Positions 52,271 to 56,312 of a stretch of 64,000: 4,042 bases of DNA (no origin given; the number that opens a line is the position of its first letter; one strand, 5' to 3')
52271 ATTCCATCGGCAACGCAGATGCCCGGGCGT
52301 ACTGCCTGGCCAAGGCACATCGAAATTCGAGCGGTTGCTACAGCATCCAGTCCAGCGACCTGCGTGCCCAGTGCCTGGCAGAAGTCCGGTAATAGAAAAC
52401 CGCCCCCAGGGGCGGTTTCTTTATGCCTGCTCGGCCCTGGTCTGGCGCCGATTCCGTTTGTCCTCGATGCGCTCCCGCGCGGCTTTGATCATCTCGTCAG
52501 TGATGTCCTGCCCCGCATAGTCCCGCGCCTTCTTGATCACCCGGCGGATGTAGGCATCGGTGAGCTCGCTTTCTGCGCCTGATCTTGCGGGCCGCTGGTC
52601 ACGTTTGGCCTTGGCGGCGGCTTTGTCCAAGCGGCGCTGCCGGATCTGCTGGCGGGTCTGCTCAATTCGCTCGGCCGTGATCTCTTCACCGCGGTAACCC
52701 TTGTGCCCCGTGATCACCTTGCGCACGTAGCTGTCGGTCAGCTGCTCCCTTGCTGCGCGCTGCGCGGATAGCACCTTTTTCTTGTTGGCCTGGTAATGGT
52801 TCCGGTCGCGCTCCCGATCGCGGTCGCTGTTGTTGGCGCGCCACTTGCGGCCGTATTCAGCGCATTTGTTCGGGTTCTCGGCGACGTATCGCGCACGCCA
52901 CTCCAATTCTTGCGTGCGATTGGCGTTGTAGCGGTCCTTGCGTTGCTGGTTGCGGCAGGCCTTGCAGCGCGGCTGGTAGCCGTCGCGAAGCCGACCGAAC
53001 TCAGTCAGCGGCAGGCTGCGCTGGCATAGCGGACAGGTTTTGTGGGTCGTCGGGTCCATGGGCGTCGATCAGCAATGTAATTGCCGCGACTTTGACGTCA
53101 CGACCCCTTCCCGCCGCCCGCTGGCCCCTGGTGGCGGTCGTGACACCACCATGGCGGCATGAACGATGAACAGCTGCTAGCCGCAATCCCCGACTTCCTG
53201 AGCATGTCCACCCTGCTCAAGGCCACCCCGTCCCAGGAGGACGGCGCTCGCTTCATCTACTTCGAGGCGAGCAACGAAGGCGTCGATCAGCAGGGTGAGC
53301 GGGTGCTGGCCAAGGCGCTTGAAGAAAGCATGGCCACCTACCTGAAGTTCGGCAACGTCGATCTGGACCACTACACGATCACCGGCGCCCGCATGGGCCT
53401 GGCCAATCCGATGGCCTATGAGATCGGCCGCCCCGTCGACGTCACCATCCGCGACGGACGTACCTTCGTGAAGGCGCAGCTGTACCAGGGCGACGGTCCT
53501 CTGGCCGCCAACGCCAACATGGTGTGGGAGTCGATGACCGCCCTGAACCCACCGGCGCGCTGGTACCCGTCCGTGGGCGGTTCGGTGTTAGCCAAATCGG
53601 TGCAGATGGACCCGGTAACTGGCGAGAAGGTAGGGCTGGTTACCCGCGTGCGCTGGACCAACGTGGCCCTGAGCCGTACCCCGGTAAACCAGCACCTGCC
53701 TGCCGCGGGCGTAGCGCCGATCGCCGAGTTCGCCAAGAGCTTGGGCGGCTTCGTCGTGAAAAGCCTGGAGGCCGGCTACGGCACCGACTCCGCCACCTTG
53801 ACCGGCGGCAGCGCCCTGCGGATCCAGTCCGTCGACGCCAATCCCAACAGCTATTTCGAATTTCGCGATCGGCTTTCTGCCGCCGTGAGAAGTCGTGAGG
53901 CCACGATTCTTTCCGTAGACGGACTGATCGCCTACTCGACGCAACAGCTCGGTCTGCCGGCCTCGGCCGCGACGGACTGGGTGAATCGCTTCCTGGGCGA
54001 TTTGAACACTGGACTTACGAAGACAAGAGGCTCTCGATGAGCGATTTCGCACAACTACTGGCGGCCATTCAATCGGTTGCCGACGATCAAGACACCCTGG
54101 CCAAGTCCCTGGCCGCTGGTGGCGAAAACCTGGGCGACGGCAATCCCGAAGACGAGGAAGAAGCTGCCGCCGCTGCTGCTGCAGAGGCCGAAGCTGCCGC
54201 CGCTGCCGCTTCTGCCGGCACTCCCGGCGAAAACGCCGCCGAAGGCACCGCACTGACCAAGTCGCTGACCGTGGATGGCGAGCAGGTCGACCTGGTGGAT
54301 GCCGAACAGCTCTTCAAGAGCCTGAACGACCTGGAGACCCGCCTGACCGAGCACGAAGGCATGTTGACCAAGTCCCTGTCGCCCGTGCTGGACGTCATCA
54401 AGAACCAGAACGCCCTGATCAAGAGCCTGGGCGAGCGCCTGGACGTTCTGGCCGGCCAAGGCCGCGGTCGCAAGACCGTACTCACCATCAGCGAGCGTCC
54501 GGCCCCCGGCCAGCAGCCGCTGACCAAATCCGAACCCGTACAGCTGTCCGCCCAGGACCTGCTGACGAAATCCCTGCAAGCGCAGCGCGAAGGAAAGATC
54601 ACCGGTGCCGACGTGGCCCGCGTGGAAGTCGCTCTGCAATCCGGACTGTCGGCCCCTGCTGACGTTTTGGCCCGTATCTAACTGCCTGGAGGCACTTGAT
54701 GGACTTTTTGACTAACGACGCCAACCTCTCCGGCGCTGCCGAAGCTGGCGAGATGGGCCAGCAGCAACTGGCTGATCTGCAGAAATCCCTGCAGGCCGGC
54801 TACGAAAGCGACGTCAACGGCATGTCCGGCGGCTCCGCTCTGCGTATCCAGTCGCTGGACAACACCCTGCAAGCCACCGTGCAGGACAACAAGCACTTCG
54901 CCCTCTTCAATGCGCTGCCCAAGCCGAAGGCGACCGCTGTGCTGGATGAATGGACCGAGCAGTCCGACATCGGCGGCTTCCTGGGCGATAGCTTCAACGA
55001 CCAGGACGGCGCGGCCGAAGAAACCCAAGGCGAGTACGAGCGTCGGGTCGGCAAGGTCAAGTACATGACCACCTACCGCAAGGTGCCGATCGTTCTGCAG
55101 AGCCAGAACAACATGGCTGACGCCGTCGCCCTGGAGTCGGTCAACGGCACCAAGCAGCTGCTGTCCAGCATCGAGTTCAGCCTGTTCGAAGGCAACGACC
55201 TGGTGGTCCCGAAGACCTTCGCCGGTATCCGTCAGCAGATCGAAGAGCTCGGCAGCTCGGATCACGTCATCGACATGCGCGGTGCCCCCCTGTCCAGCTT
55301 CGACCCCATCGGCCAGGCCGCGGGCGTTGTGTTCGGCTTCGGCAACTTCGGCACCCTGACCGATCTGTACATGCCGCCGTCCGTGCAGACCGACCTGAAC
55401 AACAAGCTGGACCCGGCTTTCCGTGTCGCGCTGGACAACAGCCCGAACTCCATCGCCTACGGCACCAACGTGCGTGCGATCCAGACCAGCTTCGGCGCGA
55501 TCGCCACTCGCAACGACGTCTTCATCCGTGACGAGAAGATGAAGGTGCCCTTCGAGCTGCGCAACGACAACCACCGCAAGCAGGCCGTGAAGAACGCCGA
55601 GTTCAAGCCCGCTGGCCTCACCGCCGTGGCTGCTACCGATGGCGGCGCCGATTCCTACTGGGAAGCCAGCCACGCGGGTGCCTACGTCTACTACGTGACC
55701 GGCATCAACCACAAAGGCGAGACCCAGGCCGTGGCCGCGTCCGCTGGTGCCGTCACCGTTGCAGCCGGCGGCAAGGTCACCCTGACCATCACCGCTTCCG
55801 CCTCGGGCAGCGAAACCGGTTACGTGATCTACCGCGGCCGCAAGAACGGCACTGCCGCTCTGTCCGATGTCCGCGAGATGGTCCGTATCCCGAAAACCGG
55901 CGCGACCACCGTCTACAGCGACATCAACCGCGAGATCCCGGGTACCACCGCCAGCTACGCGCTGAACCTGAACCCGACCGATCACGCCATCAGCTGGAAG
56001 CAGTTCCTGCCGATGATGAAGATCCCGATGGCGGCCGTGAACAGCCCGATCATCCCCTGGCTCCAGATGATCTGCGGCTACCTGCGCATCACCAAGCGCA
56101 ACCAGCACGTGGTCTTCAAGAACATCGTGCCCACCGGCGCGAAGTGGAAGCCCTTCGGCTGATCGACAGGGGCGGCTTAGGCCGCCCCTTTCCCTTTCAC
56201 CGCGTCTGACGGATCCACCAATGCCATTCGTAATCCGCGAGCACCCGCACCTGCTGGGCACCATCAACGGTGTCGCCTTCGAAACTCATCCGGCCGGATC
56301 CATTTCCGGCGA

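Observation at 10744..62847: Tripartite intergenic cassette repeated before most transcription units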

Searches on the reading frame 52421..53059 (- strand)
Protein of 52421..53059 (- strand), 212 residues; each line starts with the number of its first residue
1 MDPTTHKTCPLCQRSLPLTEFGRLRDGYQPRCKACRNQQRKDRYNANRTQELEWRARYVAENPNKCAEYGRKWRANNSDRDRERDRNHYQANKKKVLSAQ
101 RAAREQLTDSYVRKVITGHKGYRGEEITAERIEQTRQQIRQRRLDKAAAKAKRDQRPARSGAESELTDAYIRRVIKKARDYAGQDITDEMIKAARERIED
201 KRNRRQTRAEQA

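Call 45: search_protein_families(library=pfam, proteins=[window:52421-53059:-], max_evalue=0.01)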
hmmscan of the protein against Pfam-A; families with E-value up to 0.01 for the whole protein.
window:52421-53059:- (212 aa): 0 families

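Call 77: search_protein_families(library=ncbifam, proteins=[window:52421-53059:-], max_evalue=0.05)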
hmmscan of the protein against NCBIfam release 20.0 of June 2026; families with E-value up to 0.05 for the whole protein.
window:52421-53059:- (212 aa): 0 families

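Call 95: search_protein_families(library=phrogs, proteins=[window:52421-53059:-], max_evalue=0.001)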
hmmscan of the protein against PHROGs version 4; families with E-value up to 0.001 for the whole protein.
window:52421-53059:- (212 aa): 2 families
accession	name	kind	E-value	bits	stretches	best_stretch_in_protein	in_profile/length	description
phrog_1035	-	DNA, RNA and nucleotide metabolism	1.6e-06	29.2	1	3-131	60-173/271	endonuclease VII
phrog_2255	-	DNA, RNA and nucleotide metabolism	4.2e-06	27.4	1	5-92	52-141/211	HNH endonuclease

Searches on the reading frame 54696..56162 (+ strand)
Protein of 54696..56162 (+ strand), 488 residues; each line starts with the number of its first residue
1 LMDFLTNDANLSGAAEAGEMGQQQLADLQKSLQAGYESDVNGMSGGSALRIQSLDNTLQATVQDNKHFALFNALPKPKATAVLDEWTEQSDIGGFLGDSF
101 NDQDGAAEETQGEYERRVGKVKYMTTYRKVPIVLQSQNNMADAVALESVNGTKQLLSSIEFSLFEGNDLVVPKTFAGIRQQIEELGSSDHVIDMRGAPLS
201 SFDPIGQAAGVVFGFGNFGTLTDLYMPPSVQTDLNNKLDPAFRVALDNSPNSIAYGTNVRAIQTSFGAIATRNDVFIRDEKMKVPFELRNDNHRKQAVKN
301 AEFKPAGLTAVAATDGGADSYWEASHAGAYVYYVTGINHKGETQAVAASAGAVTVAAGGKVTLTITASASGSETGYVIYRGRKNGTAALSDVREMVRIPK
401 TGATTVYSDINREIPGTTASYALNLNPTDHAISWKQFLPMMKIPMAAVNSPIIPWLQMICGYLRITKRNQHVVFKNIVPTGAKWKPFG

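Call 12: search_protein_families(library=pfam, proteins=[window:54696-56162:+])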
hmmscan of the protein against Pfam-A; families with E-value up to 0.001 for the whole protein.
window:54696-56162:+ (488 aa): 0 families

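Call 30: search_dna_similar(query=window:54696-56162:+, collection=phages, mode=protein, max_rows=40)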
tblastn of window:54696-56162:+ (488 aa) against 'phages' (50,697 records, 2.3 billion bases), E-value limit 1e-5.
Records with a match: 702; places in all: 702; records where one place covers at least 80% of the query: 699.
Best place of each record, by identity: 60-80% 2; <60% 700.
By first word of the organism name: Staphylococcus 321; Bacillus 202; Enterococcus 66; Listeria 55; Lactobacillus 19; Bacteroides 6; Thermus 5; Brochothrix 4; Pseudomonas 3; Mammaliicoccus 3; and 16 more.
By host as written in the record: Staphylococcus aureus 111; - 64; Listeria monocytogenes 44; Bacillus cereus 24; Staphylococcus sp. 24; Staphylococcus carnosus TM300 22; Bacillus subtilis 18; Enterococcus faecalis 18; and 179 more.
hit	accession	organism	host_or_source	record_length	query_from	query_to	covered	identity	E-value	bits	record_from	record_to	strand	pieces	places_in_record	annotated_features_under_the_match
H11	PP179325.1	Pseudomonas phage Touem01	Pseudomonas syringae 7C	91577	1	488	100%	77.3%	0e+0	742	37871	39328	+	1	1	major capsid protein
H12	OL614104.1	Morganella phage Mecenats66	Morganella sp.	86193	10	487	98%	68.3%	0e+0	636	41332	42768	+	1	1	major capsid protein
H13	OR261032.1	Aeromonas phage ST4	Aeromonas hydrophila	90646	25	487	95%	46.5%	1e-108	360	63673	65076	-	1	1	major capsid protein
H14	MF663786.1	Bordetella phage vB_BbrM_PHB04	Bordetella bronchiseptica 4715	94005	13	487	97%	43.3%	1e-97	328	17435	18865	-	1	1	major capsid protein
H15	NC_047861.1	Bordetella phage vB_BbrM_PHB04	Bordetella bronchiseptica 4715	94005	13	487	97%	43.3%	1e-97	328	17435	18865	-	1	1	major head protein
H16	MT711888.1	Pseudomonas phage Dolphis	Pseudomonas putida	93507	26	486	94%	44.2%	5e-101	338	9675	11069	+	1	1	major capsid protein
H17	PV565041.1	Pseudomonas phage Jeremy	Pseudomonas putida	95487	26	486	94%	43.5%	4e-99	332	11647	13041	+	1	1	major capsid protein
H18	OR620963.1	Yersinia phage fHe-Yen8-01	Yersinia enterocolitica serotype O:8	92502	14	486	97%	40.5%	5e-87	297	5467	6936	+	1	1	major head protein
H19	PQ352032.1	Enterobacter phage phiT5282EW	Enterobacter sp.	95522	14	486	97%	40.1%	5e-85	291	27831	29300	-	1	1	hypothetical protein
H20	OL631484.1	Escherichia phage ECML-606-1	Escherichia coli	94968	14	486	97%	40.1%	6e-85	291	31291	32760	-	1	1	hypothetical protein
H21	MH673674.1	Thermus phage phiMa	Thermus thermophilus HB8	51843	42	487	91%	35.9%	3e-64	231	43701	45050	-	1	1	hypothetical protein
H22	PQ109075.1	Thermus phage Lalka8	Thermus thermophilus HB8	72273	36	487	93%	34.7%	9e-64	230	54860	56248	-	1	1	MCP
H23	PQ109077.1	Thermus phage Lalka27b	Thermus thermophilus HB27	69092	36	487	93%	34.7%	1e-63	229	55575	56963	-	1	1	MCP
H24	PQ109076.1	Thermus phage Lalka27a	Thermus thermophilus HB27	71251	36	487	93%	34.7%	1e-63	229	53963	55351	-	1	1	MCP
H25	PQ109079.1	Thermus phage Cumys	Thermus thermophilus HB8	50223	42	487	91%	34.8%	2e-61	223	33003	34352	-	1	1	MCP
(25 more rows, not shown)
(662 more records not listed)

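Call 42: get_annotated_region(hit=H12, flank=20000)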
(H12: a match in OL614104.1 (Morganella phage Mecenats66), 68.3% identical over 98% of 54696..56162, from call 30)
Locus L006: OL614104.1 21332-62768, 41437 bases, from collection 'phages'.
description: Morganella phage Mecenats66, complete genome.
organism: Morganella phage Mecenats66 (NCBI taxid 2900353)
taxonomy: Viruses; Duplodnaviria; Heunggongvirae; Uroviricota; Caudoviricetes
host: Morganella sp.; source: Insect gut; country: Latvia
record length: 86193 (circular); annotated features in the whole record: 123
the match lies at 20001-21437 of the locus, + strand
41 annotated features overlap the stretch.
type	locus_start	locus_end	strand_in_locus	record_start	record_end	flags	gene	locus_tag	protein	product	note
CDS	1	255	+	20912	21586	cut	-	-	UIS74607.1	hypothetical protein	ORF47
CDS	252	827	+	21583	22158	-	-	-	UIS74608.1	hypothetical protein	ORF48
CDS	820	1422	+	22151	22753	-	-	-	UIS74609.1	hypothetical protein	ORF49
CDS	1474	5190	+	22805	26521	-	-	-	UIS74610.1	hypothetical protein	ORF50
CDS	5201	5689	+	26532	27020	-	-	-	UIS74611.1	hypothetical protein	ORF51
CDS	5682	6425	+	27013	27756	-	-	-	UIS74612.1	NUDIX hydrolase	ORF52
CDS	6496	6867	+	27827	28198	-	-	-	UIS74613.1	hypothetical protein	ORF53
CDS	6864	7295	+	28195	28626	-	-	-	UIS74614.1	protein of unknown function DUF3268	ORF54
CDS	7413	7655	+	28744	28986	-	-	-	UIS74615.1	hypothetical protein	ORF55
CDS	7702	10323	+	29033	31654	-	-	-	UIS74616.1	terminase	ORF56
CDS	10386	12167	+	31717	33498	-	-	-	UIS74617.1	portal protein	ORF57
CDS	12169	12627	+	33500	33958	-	-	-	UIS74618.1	hypothetical protein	ORF58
CDS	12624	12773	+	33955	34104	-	-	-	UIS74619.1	hypothetical protein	ORF59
CDS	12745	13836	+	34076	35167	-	-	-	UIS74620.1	putative minor head protein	ORF60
CDS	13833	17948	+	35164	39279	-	-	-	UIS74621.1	helicase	ORF61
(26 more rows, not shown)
